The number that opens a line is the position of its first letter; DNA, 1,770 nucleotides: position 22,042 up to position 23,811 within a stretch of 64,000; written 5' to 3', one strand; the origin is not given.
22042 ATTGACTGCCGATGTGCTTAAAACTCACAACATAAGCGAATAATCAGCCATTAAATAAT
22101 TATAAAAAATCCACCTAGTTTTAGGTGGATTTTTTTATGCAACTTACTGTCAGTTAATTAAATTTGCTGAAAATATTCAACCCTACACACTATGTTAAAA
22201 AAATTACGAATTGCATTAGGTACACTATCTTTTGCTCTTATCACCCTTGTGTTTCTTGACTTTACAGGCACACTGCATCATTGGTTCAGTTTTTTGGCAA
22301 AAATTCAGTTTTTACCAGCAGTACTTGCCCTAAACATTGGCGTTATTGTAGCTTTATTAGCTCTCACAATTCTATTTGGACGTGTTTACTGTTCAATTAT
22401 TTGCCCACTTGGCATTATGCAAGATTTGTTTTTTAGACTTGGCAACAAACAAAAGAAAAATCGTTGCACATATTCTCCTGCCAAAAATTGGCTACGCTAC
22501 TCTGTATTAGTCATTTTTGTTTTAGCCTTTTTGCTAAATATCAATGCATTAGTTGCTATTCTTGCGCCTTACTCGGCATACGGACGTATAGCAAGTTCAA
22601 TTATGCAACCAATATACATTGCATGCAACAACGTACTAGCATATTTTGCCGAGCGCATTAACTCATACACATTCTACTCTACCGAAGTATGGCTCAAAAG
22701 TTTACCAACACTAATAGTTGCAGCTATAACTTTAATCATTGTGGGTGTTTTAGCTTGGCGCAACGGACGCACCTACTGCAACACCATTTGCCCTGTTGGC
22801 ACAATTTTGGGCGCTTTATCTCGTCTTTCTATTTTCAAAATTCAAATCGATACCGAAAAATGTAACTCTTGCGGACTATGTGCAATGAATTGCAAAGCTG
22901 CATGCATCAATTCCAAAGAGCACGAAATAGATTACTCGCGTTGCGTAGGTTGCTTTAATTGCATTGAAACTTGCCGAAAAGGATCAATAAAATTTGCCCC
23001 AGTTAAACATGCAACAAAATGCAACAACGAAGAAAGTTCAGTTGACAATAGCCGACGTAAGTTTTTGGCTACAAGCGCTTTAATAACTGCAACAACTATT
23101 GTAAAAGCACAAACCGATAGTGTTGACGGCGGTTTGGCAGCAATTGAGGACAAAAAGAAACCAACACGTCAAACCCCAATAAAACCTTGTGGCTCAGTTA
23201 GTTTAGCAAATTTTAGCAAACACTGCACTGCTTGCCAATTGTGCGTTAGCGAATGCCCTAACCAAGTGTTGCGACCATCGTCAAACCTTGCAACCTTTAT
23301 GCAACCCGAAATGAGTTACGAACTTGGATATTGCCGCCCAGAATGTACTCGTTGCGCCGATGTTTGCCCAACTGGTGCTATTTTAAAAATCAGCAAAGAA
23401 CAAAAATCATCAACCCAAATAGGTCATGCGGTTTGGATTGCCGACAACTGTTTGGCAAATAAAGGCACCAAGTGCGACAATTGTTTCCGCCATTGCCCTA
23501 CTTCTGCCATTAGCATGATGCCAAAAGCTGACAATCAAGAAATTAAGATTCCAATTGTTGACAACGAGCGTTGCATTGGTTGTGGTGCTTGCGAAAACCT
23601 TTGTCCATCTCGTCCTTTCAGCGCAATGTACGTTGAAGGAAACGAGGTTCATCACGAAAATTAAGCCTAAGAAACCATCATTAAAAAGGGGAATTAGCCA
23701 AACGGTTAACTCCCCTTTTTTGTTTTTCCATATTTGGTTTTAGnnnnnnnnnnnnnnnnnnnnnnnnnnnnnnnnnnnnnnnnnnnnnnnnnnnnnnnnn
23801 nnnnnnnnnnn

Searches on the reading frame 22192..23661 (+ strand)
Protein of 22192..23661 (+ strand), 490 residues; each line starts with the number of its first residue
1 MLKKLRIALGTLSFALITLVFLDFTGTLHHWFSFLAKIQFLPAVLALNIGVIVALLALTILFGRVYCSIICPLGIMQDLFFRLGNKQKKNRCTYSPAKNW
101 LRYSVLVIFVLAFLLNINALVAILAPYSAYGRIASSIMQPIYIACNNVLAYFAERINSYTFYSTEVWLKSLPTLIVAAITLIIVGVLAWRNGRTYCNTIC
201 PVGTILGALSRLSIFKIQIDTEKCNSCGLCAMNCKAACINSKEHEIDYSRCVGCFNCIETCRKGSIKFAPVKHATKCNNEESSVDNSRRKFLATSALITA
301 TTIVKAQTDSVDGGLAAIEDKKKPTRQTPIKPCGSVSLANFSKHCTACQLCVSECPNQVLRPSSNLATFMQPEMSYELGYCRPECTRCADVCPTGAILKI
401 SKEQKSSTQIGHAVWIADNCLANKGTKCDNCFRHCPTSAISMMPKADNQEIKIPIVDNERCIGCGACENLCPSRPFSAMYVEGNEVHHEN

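Call 71: find_encoding_contigs(protein=window:22192-23661:+, flank=10000, max_places=1)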
Protein window:22192-23661:+ (490 aa): 2 contigs read that carry it; 1 place shown.
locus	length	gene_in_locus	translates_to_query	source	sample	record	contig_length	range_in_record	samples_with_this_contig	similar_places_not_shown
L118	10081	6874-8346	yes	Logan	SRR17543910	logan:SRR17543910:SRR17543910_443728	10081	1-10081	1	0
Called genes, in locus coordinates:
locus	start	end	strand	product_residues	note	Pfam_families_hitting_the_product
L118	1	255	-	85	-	?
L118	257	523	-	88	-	-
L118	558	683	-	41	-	-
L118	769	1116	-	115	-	PF16231:DUF4890 (faint), PF07813:LTXXQ (faint)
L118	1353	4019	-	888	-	PF17874:TPR_MalT (faint), PF13424:TPR_12 (faint), PF07228:SpoIIE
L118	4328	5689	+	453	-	PF00883:Peptidase_M17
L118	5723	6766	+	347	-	PF04166:PdxA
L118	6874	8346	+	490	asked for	PF12801:Fer4_5, PF12801:Fer4_5 (weak), PF12838:Fer4_7 (weak), PF13187:Fer4_9 (weak), PF12838:Fer4_7, PF13187:Fer4_9 (weak), PF00037:Fer4 (weak), PF12797:Fer4_2 (weak), +6 more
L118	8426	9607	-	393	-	-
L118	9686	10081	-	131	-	?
